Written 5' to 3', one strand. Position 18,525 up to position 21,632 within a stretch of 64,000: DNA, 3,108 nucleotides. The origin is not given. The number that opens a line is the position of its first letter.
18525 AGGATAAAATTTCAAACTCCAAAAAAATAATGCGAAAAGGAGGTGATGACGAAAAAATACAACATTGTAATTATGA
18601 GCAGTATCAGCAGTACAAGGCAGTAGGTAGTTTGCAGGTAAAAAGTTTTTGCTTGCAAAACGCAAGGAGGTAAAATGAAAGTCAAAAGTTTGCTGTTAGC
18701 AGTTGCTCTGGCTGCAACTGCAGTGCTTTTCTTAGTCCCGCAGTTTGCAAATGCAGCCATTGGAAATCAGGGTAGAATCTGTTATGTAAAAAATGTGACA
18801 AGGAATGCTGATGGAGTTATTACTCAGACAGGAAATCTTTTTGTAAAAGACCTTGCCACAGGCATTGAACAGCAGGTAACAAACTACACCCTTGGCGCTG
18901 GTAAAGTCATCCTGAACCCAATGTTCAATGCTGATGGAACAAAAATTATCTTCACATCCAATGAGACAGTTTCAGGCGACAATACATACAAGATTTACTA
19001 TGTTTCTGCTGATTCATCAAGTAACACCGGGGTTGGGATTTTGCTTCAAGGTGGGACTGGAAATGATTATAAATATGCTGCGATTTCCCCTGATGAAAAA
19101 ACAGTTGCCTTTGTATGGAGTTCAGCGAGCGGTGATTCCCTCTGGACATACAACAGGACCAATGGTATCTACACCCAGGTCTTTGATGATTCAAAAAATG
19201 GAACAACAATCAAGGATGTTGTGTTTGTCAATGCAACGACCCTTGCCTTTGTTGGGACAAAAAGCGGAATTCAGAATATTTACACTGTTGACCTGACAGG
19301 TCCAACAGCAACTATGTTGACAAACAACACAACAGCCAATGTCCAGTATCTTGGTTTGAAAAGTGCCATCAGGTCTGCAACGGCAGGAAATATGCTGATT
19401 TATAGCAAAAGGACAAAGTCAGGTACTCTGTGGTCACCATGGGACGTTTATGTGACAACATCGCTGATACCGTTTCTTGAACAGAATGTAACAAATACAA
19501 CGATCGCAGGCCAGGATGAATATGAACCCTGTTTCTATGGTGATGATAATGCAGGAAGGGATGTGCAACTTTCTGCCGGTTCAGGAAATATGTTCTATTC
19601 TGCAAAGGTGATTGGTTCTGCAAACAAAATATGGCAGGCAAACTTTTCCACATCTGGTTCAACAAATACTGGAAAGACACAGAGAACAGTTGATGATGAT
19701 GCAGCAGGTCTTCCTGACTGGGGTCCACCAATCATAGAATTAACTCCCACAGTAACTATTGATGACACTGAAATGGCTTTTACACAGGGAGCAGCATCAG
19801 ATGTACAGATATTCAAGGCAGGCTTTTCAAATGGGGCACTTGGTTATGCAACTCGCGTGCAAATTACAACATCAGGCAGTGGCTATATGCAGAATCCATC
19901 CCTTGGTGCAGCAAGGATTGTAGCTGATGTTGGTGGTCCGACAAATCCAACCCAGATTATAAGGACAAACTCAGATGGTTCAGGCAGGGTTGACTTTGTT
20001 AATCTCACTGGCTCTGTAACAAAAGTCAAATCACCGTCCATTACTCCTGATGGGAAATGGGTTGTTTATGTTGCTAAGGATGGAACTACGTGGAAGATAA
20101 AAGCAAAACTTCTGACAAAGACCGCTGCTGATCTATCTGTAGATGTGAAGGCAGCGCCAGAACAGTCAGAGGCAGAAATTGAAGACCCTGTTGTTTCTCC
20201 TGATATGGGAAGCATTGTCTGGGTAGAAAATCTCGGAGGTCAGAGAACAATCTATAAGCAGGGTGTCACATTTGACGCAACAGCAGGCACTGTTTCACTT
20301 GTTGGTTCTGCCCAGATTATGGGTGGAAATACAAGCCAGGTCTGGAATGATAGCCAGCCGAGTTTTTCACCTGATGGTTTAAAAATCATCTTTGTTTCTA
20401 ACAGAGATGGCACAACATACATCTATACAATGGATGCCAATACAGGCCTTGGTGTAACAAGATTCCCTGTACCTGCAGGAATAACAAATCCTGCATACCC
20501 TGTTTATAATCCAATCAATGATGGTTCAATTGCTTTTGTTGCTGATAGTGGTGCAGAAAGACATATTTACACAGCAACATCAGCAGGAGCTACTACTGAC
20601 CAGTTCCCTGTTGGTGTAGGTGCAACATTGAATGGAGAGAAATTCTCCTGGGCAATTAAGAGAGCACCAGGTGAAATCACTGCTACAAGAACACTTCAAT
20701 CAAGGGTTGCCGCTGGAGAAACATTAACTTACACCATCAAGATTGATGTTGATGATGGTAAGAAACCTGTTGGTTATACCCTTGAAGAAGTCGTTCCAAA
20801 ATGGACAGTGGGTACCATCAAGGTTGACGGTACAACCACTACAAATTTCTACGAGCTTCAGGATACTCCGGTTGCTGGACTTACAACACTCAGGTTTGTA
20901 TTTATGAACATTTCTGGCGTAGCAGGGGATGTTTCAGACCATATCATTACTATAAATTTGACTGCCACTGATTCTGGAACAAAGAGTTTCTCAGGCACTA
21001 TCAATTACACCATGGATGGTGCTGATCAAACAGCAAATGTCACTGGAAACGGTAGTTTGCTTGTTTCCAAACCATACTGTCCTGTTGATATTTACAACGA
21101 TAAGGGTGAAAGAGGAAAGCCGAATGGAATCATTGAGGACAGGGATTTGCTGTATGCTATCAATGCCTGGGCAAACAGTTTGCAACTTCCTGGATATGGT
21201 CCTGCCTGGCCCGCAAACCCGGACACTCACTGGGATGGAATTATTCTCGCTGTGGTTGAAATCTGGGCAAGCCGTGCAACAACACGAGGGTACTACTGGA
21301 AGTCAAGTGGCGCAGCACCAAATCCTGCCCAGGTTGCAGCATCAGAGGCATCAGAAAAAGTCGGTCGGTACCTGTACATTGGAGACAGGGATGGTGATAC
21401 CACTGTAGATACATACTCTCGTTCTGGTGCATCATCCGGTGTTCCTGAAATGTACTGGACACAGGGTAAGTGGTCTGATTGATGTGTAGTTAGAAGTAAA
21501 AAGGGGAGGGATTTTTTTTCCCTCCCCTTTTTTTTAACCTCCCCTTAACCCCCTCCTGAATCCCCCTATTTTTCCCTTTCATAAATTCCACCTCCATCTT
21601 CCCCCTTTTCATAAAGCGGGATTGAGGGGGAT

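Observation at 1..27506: Expanded paralogous DUF11/CARDB-like domain family defining the island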

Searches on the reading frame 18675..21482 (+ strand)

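Call 4: search_protein_families(library=pfam, max_evalue=0.1, proteins=[window:18675-21482:+])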
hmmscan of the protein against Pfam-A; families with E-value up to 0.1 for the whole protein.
window:18675-21482:+ (935 aa): 3 families
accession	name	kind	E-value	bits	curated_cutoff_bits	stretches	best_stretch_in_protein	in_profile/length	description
PF07676.18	PD40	-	1.2e-15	57.4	20.9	1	553-584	7-37/38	WD40-like Beta Propeller Repeat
PF00930.27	DPPIV_N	-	0.00073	18.8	22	0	70-145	274-344/354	Dipeptidyl peptidase IV (DPP IV) N-terminal region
PF24807.1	WD40_CDC20-Fz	-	0.017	14.9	200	1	150-235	25-108/292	CDC20/Fizzy WD40 domain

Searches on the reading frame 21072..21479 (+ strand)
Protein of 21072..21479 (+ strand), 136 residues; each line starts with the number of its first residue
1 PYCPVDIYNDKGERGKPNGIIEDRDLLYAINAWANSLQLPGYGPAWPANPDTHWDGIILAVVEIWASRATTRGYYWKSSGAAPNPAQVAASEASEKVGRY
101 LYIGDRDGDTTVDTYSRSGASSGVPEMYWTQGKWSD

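Call 75: search_protein_families(library=ncbifam, max_evalue=1, proteins=[window:21072-21479:+])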
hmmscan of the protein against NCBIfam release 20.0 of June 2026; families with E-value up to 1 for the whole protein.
seq(136 aa): 1 family
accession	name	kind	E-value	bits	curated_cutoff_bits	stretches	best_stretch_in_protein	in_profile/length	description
NF041540.1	dockerin_GC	domain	0.11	13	29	1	3-35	1-32/67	GC-type dockerin domain-anchored protein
